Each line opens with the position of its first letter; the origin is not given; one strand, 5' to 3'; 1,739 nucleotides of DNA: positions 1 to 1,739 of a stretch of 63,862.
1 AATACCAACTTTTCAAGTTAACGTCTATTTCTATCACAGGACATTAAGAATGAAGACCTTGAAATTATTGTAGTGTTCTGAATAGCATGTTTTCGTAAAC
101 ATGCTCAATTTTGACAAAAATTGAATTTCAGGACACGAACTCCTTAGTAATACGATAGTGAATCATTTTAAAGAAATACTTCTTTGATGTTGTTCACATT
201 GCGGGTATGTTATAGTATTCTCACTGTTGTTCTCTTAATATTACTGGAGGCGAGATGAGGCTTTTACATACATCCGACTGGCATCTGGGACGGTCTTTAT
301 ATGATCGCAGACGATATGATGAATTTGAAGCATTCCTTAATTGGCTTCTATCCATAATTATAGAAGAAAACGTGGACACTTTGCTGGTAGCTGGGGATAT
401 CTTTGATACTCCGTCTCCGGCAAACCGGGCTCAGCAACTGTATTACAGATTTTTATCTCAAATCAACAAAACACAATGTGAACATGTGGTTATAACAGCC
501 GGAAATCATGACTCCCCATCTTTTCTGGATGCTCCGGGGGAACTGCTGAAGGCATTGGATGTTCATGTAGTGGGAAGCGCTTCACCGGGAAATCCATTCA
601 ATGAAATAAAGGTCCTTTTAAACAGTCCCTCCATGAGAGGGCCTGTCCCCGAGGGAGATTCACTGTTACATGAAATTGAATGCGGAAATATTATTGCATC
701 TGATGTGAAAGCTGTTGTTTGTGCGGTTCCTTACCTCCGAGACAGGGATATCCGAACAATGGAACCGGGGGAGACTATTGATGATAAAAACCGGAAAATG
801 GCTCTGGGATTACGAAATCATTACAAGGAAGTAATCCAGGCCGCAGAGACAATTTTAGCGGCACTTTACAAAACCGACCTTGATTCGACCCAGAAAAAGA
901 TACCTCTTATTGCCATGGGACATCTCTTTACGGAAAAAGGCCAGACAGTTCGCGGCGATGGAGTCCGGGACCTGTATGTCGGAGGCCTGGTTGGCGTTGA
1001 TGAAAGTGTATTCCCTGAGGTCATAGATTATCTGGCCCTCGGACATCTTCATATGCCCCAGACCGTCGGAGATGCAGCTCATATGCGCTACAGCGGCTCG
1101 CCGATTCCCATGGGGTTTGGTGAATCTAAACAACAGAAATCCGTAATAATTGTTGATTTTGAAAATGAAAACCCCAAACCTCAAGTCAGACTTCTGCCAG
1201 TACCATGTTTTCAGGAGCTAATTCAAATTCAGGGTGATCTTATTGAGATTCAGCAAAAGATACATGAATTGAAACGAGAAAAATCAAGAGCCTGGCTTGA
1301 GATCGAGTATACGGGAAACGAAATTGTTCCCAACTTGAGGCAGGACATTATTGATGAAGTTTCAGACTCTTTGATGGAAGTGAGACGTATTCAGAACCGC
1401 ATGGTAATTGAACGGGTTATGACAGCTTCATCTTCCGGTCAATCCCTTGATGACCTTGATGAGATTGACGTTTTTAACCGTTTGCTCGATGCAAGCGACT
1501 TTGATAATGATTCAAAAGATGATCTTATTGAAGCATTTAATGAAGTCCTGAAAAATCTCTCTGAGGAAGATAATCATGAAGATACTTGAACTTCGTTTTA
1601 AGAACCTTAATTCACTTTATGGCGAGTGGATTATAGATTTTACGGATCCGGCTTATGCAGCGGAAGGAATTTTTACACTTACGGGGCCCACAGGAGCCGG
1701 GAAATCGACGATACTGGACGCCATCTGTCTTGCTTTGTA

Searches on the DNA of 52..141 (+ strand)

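Call 56: build_rna_model(alignment_id=A2, structure=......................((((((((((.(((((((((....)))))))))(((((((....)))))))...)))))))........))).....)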
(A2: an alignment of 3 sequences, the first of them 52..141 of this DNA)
Model R1 built from alignment A2 (3 sequences, 99 columns); structure: as given.
model positions 89; base pairs 26; branch points 1; effective number of sequences 1.22; information 0.64 bits per position. Calibrated on 0.2 Mb of random sequence (short: E-values are rough).
structure used (alignment columns):
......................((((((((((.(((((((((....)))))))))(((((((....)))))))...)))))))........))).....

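Call 57: search_with_rna_model(model_id=R1, sources=[window, L001], filters=off, max_evalue=10, show_alignments=6)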
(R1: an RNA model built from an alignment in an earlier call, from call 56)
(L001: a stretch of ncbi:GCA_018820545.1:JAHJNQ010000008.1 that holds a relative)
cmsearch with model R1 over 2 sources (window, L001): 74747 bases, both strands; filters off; matches with E-value up to 10: 34.
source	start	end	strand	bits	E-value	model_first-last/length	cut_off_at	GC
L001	8545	8633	+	115.6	3.9e-23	1-89/89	no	0.3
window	52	140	+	114.1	8.4e-23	1-89/89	no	0.33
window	63775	63862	+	109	1.1e-21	1-89/89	no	0.31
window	6012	6108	+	80.7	2e-15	1-89/89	no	0.35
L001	8562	8645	-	39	3e-06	1-89/89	no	0.33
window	69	152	-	34.2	3.4e-05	1-89/89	no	0.32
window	63792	63859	-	34.1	3.6e-05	22-89/89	no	0.31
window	6015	6098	-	16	0.35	1-89/89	no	0.32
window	63692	63771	+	15.6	0.44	1-89/89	no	0.31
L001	8462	8541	+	15.6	0.44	1-89/89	no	0.31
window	48486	48598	-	14.4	0.79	1-89/89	no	0.43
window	59424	59526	+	14.4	0.79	1-89/89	no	0.31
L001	4194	4296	+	14.4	0.79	1-89/89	no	0.31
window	57320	57405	-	13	1.6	1-89/89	no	0.29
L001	2090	2175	-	13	1.6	1-89/89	no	0.29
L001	9762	9837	-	11.5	3.4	1-89/89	no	0.34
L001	5106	5125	+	11.5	3.5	34-53/89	no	0.6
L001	8999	9078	+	9.8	8.3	1-89/89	no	0.29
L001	8208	8282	-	9.5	9.7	1-89/89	no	0.37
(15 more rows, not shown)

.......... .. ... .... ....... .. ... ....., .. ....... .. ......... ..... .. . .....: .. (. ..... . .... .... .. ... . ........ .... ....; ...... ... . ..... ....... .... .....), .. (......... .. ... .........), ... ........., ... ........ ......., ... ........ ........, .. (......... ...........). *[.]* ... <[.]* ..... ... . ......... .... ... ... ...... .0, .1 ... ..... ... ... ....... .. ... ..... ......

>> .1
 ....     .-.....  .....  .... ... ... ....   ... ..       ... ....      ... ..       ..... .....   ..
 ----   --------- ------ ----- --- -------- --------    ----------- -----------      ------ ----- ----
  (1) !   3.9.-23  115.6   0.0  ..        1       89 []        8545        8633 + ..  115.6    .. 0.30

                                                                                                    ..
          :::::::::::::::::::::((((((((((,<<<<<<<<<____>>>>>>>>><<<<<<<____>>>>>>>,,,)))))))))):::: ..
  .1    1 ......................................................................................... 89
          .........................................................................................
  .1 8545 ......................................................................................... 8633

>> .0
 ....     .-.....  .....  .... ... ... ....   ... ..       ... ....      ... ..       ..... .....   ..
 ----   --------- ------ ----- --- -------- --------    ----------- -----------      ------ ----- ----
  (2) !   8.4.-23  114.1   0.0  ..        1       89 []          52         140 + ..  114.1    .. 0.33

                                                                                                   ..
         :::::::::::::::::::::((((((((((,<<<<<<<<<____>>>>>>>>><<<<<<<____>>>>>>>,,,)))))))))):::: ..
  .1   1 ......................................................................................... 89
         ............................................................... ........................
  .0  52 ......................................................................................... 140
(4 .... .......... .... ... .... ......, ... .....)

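Call 70: search_with_rna_model(model_id=R1, sources=[L084, L085, L112, L113, L116], filters=off, max_evalue=1)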
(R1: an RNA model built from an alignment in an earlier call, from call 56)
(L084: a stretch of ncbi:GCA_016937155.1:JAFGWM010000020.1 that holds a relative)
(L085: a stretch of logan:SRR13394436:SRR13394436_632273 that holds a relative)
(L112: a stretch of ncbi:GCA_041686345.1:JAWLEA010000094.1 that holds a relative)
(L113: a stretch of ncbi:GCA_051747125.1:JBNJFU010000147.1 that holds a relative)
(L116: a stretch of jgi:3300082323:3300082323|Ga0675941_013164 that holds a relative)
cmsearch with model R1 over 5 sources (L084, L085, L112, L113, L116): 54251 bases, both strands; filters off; matches with E-value up to 1: 3.
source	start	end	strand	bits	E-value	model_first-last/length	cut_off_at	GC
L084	17821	17896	-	17.1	0.14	1-89/89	no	0.34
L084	14252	14370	+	13.6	0.87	1-89/89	no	0.34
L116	6732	6770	+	13.4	0.96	1-89/89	no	0.46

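Call 79: search_with_rna_model(model_id=R1, sources=[window], max_evalue=1e-10, make_alignment=true)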
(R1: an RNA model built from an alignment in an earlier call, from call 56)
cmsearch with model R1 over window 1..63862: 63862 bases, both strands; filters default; matches with E-value up to 1e-10: 3.
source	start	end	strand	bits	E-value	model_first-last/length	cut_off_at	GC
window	52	140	+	114.1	7.1e-23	1-89/89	no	0.33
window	63775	63862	+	109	9.3e-22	1-89/89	no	0.31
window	6012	6108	+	80.7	1.6e-15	1-89/89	no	0.35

Alignment A4: 3 matches aligned to the model, 97 columns, each read 5' to 3' on its own strand. Consensus structure (alignment columns), stored with it:
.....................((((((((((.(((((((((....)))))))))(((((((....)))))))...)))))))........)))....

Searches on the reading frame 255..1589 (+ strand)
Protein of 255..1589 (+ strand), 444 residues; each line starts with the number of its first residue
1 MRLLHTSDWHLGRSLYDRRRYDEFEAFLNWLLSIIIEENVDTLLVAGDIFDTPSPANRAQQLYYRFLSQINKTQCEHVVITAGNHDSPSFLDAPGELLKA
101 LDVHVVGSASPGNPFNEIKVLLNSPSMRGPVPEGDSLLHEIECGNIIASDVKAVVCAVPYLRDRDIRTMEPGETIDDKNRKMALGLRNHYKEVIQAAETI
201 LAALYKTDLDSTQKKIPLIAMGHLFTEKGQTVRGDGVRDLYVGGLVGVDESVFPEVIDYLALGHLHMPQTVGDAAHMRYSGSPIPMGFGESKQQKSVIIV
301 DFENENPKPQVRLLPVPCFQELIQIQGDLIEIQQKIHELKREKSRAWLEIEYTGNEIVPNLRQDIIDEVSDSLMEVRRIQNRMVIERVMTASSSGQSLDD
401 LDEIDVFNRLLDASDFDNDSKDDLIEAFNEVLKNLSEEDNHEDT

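Call 19: search_protein_families(library=pfam, proteins=[window:255-1589:+])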
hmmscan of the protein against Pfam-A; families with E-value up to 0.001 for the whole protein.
window:255-1589:+ (444 aa): 2 families
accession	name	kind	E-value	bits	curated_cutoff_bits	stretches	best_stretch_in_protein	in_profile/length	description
PF00149.33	Metallophos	-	4.3e-14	53.8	21.5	1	1-99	1-81/191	Calcineurin-like phosphoesterase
PF12320.13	SbcD_C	-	5.4e-12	46.4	24.4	1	318-412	1-91/94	Type 5 capsule protein repressor C-terminal domain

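Call 21: find_encoding_contigs(protein=window:255-1589:+, flank=10000, max_places=10)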
Protein window:255-1589:+ (444 aa): 2 contigs read that carry it; 1 place shown.
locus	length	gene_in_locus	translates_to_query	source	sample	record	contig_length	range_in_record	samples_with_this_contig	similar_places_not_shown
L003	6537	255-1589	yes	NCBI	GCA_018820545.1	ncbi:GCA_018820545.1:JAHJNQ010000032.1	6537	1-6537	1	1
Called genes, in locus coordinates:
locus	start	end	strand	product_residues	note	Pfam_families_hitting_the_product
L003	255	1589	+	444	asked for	PF00149:Metallophos, PF12320:SbcD_C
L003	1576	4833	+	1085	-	PF13476:AAA_23, PF13555:AAA_29 (weak), PF13558:SbcC_Walker_B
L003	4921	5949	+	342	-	-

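Call 24: find_related_loci(query=window:255-1589:+, collection=genome_contigs, flank=10000)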
Query window:255-1589:+ (444 aa) in genome_contigs; peptide patterns used: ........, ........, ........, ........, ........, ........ (x = any residue, [..] = any of these).
134 stretches matched a pattern; 104 encode a relative of the query (tblastn E <= 1e-3); the best 80 are kept; 80 distinct loci.
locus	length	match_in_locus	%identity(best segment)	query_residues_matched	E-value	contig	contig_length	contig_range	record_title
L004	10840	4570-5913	52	1-439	2e-150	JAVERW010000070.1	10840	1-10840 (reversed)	MAG: Desulfuromonadaceae bacterium isolate BF1_32 scaffold_9021_c1_biofilm_2017, whole genome shotgun sequence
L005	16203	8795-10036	52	1-443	2e-148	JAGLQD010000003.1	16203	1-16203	MAG: Candidatus Sabulitectum sp. isolate RS_8_35 ROV157_8.bin.35.fa_3, whole genome shotgun sequence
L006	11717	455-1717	54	1-435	6e-148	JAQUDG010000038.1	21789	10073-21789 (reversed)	MAG: Desulfuromonas sp. isolate STCSWMC_149 NODE_5821_length_21789_cov_3.663143_ST_CSWMC, whole genome shotgun sequence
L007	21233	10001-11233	52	1-442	1e-146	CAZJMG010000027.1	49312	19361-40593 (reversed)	MAG TPA_asm: uncultured Sphaerochaeta sp. isolate SRP241326_co3_335 genome assembly, contig: NODE_1132_length_49312_cov_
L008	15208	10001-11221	52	1-441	1e-145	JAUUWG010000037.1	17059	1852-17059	MAG: Desulfobacterales bacterium isolate CSMAG_33 CSMAG_33_k141_1163665_length_17059_cov_8.9136, whole genome shotgun se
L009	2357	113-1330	50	1-440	7e-152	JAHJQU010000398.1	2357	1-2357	MAG: Proteobacteria bacterium isolate OS_PC_MetaG.mb.119 OS_PC_MetaG.mb.119_k141_531039, whole genome shotgun sequence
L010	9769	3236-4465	50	1-439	3e-142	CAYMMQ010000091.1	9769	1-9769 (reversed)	MAG TPA_asm: uncultured Ectothiorhodospiraceae bacterium isolate binchicken_co275_201 genome assembly, contig: NODE_1119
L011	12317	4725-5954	51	1-441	2e-140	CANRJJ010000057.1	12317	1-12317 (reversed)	MAG: uncultured Wohlfahrtiimonas sp. isolate Lapin-020__bin104 genome assembly, contig: Lapin-020__NODE_7314_length_1231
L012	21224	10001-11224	49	1-439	4e-140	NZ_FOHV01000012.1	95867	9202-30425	Thorsellia anophelis DSM 18579, whole genome shotgun sequence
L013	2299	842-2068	50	1-443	4e-149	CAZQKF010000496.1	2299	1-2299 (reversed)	MAG TPA_asm: uncultured Desulfobulbus sp. isolate SRP128015_co1_160 genome assembly, contig: NODE_98527_length_2299_cov_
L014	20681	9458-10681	53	1-439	2e-139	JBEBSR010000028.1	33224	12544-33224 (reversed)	MAG: Wohlfahrtiimonas larvae isolate T2.bin.152 NODE_4022_length_33224_cov_6.382013, whole genome shotgun sequence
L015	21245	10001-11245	48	1-440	4e-137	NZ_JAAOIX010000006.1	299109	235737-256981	Pseudomaricurvus alcaniphilus strain MEBiC06469 NODE_6_length_299109_cov_41.647377, whole genome shotgun sequence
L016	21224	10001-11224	52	1-439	1e-136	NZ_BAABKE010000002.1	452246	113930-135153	Wohlfahrtiimonas larvae strain JCM 18424 sequence02, whole genome shotgun sequence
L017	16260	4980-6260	47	1-442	3e-136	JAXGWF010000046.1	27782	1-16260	MAG: Geobacteraceae bacterium isolate AnMBR.bin460 bin460_46, whole genome shotgun sequence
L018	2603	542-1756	49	1-439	7e-144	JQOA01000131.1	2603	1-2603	Smithella sp. D17 contig_236, whole genome shotgun sequence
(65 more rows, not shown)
